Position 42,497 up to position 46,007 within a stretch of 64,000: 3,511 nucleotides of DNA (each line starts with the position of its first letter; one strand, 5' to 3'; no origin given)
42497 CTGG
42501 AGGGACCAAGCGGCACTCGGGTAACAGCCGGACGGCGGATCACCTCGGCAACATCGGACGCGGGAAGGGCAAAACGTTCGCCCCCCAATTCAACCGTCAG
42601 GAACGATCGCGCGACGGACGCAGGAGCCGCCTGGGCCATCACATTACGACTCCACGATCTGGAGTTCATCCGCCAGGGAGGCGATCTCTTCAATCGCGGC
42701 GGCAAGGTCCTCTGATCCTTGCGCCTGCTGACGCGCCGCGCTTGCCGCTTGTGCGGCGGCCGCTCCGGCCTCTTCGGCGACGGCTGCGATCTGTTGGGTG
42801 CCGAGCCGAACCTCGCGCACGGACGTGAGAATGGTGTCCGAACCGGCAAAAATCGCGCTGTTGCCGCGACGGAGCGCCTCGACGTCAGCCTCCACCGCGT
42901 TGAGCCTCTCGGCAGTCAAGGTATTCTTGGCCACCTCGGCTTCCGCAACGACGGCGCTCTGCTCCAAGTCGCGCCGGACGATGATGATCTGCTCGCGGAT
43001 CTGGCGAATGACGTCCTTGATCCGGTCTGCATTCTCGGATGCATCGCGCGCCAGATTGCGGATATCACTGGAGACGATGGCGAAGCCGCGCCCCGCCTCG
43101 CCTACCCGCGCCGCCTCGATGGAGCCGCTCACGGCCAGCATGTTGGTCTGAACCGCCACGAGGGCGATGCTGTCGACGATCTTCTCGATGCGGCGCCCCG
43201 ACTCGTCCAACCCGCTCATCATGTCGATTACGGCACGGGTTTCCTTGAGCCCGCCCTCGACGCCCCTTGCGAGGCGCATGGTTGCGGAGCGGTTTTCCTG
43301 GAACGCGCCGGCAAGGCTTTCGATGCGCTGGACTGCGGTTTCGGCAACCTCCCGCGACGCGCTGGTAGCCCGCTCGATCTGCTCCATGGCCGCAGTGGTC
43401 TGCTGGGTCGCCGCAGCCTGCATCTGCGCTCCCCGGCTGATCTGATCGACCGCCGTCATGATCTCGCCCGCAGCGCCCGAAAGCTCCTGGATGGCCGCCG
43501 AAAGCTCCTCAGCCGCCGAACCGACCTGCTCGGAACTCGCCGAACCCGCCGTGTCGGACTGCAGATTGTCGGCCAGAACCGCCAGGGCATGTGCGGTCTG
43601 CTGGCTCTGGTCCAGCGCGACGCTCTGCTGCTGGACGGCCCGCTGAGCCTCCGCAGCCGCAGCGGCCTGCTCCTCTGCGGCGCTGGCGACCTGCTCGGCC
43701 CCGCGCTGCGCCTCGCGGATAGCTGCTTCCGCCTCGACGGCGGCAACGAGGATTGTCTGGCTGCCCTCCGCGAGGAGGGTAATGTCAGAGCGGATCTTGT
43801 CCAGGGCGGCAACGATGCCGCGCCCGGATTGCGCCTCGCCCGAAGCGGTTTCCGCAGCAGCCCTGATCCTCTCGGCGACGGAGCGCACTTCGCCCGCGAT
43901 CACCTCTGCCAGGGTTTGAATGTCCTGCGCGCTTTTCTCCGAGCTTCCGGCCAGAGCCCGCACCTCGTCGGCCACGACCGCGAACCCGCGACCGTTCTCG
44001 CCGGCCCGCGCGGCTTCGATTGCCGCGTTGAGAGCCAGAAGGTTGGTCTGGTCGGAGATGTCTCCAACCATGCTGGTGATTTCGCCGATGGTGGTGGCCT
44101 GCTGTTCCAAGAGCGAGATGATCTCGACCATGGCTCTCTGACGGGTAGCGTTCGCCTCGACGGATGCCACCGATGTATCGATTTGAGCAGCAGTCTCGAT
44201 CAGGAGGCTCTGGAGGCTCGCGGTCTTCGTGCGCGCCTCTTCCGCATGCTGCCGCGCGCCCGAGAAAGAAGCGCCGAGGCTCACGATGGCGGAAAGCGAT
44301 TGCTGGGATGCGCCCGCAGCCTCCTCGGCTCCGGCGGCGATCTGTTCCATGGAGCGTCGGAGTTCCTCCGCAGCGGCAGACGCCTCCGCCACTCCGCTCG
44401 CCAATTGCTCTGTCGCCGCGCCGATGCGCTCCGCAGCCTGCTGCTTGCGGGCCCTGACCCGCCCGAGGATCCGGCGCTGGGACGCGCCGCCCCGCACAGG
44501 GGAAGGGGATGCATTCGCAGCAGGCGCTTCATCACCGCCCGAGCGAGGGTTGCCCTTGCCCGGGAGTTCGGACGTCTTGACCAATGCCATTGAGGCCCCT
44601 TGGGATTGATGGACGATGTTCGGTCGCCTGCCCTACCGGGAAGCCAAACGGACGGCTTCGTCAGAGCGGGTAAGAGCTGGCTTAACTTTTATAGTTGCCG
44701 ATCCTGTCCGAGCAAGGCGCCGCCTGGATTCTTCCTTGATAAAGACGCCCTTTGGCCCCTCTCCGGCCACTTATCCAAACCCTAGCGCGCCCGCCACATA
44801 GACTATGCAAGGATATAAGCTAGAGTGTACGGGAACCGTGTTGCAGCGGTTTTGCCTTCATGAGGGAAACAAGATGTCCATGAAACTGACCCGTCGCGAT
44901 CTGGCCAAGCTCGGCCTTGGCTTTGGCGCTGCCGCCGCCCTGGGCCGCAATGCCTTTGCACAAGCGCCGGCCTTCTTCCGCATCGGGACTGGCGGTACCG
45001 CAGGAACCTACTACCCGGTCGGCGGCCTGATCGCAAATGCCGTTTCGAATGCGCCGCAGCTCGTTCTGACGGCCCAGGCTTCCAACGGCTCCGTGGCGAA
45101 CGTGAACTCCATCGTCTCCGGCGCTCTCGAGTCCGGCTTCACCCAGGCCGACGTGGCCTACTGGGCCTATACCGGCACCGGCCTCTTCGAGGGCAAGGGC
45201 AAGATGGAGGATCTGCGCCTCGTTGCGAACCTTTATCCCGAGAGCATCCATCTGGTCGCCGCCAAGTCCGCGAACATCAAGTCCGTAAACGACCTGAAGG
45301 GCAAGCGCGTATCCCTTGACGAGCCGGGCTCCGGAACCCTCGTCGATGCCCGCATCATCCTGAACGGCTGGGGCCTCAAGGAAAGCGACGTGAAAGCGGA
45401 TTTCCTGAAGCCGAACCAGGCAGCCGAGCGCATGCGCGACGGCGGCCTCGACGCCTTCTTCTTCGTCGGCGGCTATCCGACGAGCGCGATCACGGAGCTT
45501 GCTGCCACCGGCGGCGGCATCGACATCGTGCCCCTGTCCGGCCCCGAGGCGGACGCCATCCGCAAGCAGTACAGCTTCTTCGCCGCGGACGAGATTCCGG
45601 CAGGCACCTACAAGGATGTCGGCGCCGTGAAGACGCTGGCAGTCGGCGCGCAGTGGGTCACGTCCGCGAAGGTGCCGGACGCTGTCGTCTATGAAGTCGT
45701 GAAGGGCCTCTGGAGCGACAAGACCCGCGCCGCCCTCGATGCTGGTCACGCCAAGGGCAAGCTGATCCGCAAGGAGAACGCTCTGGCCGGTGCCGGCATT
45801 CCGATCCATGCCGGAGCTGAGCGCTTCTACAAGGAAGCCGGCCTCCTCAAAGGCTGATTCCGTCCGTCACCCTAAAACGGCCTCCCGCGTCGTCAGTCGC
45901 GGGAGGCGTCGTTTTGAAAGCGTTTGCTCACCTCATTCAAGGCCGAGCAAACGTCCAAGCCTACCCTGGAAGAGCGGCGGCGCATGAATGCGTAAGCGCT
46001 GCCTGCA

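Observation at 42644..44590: Cytoplasmic MCP made of two complete tandem signalling domains and no sensor or TM region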

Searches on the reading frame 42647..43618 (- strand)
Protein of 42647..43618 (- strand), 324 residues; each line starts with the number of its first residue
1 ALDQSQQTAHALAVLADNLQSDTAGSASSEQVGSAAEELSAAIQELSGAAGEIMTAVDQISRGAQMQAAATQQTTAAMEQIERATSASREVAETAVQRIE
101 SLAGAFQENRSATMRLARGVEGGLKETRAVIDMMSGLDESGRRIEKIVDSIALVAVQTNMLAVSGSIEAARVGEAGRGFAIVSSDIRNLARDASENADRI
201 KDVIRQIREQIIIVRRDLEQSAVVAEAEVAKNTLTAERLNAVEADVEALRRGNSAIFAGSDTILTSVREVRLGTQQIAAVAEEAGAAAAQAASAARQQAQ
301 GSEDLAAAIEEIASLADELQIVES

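Call 8: search_protein_families(library=pfam, proteins=[window:42647-43618:-], max_evalue=0.01)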
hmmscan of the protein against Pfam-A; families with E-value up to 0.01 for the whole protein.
window:42647-43618:- (324 aa): 1 family
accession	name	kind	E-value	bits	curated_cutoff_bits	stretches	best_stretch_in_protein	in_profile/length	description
PF00015.26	MCPsignal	-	3.9e-23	82.6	34.6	1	123-280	14-171/172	Methyl-accepting chemotaxis protein (MCP) signalling domain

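Call 17: search_solved_structures(query=window:42647-43618:-, max_evalue=0.00001, show_alignments=3)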
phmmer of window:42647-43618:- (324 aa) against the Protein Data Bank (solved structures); distinct sequences matched with E-value up to 0.00001: 13.
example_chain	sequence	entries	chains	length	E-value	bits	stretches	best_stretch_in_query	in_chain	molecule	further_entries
2ch7_A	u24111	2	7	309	2e-18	70.5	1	31-209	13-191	METHYL-ACCEPTING CHEMOTAXIS PROTEIN | Methyl-accepting chemotaxis protein 2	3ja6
2ch7_B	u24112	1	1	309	4.7e-18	69.3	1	31-248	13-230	METHYL-ACCEPTING CHEMOTAXIS PROTEIN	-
3ja6_H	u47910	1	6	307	5.1e-18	69.2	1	31-248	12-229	Methyl-accepting chemotaxis protein 2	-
3zx6_A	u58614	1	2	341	3.7e-14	56.6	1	47-295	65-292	HAMP, METHYL-ACCEPTING CHEMOTAXIS PROTEIN I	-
8c5v_I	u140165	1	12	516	3.8e-14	56.5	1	47-295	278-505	Methyl-accepting chemotaxis protein I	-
6s1k_E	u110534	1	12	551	5.1e-14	56.1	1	47-295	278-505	Methyl-accepting chemotaxis protein I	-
4jpb_B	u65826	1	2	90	3.9e-13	53.2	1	139-210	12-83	Methyl-accepting chemotaxis protein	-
3ur1_C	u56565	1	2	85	5.8e-13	52.6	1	139-209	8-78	Methyl-accepting chemotaxis protein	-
1qu7_A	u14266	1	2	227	8.3e-13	52.1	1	65-295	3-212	METHYL-ACCEPTING CHEMOTAXIS PROTEIN I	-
3g67_A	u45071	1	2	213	2.8e-12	50.4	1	133-270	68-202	Methyl-accepting chemotaxis protein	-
3g6b_A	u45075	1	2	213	4.3e-12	49.8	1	133-227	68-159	Methyl-accepting chemotaxis protein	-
6s18_A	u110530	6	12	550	1.5e-09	41.5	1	30-297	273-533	Aromatic acid chemoreceptor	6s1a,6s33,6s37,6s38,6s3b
31cj_A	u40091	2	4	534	1.6e-09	41.4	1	43-292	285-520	Aerotaxis receptor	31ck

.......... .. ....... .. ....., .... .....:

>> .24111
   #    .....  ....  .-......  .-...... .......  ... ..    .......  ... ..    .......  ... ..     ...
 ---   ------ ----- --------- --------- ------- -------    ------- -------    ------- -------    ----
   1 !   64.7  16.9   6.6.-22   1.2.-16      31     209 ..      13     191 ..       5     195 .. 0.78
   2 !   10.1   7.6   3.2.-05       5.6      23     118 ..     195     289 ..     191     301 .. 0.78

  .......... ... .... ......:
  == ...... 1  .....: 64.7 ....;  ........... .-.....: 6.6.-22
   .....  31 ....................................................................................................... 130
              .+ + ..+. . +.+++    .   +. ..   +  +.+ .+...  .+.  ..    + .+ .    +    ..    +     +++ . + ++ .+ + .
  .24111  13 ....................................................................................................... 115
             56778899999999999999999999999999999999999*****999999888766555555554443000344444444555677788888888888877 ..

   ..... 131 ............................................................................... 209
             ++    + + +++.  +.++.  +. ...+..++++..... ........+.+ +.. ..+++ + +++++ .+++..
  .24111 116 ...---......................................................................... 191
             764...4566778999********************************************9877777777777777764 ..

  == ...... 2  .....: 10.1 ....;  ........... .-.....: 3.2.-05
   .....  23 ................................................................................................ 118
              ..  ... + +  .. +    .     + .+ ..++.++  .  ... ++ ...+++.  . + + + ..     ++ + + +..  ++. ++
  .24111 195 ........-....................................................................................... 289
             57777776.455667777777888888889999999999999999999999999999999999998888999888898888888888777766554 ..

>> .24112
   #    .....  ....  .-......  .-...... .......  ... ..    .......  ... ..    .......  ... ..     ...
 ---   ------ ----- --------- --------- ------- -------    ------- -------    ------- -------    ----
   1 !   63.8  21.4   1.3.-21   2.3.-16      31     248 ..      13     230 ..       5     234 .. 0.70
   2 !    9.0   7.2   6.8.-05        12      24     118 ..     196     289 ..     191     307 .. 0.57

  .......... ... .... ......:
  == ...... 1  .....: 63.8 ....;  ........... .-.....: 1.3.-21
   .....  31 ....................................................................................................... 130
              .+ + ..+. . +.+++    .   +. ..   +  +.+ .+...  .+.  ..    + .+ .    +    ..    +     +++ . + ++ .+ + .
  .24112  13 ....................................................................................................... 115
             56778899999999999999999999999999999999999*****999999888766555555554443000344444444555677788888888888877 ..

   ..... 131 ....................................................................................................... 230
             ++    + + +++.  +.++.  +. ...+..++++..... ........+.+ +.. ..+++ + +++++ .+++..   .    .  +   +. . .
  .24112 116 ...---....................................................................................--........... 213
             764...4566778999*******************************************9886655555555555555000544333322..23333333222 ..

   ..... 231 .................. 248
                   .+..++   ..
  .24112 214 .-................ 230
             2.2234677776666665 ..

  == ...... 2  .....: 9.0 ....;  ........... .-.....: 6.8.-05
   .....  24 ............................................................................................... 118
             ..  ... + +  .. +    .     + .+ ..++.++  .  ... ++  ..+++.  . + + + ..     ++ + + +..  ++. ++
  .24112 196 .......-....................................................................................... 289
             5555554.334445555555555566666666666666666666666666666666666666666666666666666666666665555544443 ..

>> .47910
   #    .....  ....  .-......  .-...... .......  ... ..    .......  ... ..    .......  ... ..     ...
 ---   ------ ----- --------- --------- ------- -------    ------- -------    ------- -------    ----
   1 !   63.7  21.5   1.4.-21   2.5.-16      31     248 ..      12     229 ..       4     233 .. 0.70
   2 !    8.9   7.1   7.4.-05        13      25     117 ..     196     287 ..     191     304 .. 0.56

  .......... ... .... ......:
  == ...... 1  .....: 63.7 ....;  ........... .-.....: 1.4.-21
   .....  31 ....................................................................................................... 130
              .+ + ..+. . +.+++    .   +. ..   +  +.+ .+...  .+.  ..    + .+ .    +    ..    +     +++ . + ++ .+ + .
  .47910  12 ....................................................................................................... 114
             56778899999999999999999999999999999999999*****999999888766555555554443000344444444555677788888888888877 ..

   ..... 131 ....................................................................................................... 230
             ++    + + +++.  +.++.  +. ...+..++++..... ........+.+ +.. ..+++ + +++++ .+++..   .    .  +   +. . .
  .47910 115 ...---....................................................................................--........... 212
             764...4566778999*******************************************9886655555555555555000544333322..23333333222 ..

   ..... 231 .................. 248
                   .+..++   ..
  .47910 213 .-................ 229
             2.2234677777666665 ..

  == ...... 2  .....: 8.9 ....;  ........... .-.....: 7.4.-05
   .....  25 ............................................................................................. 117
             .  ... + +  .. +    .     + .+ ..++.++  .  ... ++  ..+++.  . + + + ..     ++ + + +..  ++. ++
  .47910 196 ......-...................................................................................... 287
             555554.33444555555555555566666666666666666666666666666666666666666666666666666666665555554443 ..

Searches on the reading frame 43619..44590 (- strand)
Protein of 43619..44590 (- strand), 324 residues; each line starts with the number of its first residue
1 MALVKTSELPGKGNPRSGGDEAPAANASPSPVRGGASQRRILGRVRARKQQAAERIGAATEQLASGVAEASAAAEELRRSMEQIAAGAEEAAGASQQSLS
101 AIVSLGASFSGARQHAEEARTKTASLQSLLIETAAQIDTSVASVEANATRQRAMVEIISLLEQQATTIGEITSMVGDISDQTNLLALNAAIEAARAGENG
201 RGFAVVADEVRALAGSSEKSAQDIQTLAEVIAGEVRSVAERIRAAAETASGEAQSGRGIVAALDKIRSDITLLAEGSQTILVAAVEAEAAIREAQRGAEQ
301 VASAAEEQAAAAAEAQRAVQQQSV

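Call 8: search_protein_families(library=pfam, proteins=[window:43619-44590:-], max_evalue=0.01)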
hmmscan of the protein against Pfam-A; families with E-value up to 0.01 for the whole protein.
window:43619-44590:- (324 aa): 1 family
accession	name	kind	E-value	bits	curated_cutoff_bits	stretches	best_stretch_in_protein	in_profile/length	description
PF00015.26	MCPsignal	-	2.2e-27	96.4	34.6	1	154-303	21-170/172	Methyl-accepting chemotaxis protein (MCP) signalling domain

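Call 16: search_solved_structures(query=window:43619-44590:-, max_evalue=0.00001, show_alignments=3)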
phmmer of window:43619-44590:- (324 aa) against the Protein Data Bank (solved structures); distinct sequences matched with E-value up to 0.00001: 13.
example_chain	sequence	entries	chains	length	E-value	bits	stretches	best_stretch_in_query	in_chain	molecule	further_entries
31cj_A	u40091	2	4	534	5.4e-20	75.7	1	69-316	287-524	Aerotaxis receptor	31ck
6s18_A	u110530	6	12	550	5.2e-17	65.9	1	52-318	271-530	Aromatic acid chemoreceptor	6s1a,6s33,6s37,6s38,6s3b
3ja6_H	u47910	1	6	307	9.6e-17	65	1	51-320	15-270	Methyl-accepting chemotaxis protein 2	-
2ch7_B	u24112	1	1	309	1.7e-16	64.3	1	51-315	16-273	METHYL-ACCEPTING CHEMOTAXIS PROTEIN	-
2ch7_A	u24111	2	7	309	1.9e-16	64.1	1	51-308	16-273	METHYL-ACCEPTING CHEMOTAXIS PROTEIN | Methyl-accepting chemotaxis protein 2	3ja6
3zx6_A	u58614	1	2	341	1e-14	58.4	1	72-317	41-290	HAMP, METHYL-ACCEPTING CHEMOTAXIS PROTEIN I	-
6s1k_E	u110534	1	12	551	3.7e-14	56.6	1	66-317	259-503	Methyl-accepting chemotaxis protein I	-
1qu7_A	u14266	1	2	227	7.9e-14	55.5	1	132-317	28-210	METHYL-ACCEPTING CHEMOTAXIS PROTEIN I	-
8c5v_I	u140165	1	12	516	3.8e-13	53.3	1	66-317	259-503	Methyl-accepting chemotaxis protein I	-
4jpb_B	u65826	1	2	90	1.9e-10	44.4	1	167-238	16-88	Methyl-accepting chemotaxis protein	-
3ur1_C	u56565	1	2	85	2.7e-10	43.9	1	167-237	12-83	Methyl-accepting chemotaxis protein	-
3g6b_A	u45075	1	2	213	8e-10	42.4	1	159-243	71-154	Methyl-accepting chemotaxis protein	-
3g67_A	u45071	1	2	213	1.1e-09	42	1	165-239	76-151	Methyl-accepting chemotaxis protein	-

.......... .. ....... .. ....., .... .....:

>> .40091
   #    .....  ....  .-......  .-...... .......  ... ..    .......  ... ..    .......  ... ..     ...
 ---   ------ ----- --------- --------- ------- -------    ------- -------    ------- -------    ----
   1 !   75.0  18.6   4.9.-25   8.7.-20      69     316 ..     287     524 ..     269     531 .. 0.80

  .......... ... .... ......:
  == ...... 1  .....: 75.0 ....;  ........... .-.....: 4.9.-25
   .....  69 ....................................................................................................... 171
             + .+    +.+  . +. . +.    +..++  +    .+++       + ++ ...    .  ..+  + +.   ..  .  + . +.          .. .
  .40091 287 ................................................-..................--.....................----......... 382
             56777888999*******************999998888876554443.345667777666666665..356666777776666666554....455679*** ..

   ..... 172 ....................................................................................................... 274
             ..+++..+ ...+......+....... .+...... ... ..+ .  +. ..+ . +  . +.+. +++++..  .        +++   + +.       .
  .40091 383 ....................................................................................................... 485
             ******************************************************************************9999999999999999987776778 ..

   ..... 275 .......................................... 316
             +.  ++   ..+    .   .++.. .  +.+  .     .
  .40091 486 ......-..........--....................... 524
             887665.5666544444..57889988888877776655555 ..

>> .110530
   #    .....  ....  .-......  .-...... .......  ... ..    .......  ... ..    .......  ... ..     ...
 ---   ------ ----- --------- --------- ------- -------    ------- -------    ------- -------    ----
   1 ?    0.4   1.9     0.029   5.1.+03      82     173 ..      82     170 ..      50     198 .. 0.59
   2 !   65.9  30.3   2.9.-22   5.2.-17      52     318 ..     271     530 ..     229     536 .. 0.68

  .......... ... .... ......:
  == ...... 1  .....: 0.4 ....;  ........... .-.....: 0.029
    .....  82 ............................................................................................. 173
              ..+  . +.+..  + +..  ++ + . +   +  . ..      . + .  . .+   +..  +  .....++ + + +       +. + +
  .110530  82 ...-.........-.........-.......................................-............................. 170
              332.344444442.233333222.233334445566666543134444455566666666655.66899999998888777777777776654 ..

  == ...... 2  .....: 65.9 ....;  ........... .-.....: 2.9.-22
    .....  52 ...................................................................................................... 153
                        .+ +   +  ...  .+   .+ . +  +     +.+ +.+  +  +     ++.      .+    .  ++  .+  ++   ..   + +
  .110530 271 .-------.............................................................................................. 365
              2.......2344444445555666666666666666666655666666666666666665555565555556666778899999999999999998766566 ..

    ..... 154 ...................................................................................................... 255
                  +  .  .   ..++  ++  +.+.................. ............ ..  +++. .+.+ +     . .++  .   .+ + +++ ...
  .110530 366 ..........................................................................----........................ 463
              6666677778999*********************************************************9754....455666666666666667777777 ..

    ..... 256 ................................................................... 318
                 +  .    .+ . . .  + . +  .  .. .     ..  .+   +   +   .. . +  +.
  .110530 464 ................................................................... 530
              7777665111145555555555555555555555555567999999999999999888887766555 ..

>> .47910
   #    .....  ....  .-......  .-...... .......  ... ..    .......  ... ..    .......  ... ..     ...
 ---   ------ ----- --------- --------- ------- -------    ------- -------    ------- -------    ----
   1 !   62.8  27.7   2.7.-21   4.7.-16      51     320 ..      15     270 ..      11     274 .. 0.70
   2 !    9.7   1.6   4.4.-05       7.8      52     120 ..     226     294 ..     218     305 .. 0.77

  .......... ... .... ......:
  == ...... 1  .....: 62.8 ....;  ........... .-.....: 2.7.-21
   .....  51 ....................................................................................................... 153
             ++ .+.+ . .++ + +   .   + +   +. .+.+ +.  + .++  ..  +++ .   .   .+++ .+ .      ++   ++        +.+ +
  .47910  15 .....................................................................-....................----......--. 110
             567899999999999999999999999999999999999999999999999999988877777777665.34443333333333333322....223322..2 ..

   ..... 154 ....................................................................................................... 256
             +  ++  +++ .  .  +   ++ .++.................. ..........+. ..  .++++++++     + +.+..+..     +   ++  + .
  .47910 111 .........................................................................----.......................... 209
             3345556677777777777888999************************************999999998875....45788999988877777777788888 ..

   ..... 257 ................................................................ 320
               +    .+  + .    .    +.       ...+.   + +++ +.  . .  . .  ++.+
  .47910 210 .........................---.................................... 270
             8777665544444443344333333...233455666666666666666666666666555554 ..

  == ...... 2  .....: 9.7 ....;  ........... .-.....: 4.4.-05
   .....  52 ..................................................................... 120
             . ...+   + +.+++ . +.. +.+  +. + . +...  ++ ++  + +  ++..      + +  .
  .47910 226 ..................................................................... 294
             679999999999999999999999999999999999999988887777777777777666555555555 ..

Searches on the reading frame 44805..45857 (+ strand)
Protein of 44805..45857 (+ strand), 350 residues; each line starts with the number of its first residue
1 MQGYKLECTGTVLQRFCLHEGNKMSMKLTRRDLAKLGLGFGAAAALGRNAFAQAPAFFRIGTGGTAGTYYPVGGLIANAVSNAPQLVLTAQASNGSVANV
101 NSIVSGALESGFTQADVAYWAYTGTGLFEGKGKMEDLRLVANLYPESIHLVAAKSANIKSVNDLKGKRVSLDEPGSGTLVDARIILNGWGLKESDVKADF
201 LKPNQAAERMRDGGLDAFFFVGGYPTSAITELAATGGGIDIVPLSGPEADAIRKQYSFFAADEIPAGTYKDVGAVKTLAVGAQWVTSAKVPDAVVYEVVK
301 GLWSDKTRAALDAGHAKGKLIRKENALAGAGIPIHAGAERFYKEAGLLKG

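Call 8: search_protein_families(library=pfam, proteins=[window:44805-45857:+], max_evalue=0.01)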
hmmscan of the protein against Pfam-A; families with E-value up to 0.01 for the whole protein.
window:44805-45857:+ (350 aa): 4 families
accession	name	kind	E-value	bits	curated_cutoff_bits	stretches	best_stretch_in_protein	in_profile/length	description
PF16868.10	NMT1_3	-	5e-78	263.1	27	1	60-346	1-289/289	NMT1-like family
PF09084.16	NMT1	-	1.5e-05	25.5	20.5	1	126-232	52-156/216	NMT1/THI5 like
PF13379.11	NMT1_2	-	0.0017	18.6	24.7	1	90-230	39-188/252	NMT1-like family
PF12974.12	Phosphonate-bd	-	0.0073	16.2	27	0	150-202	89-143/242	ABC transporter, phosphonate, periplasmic substrate-binding protein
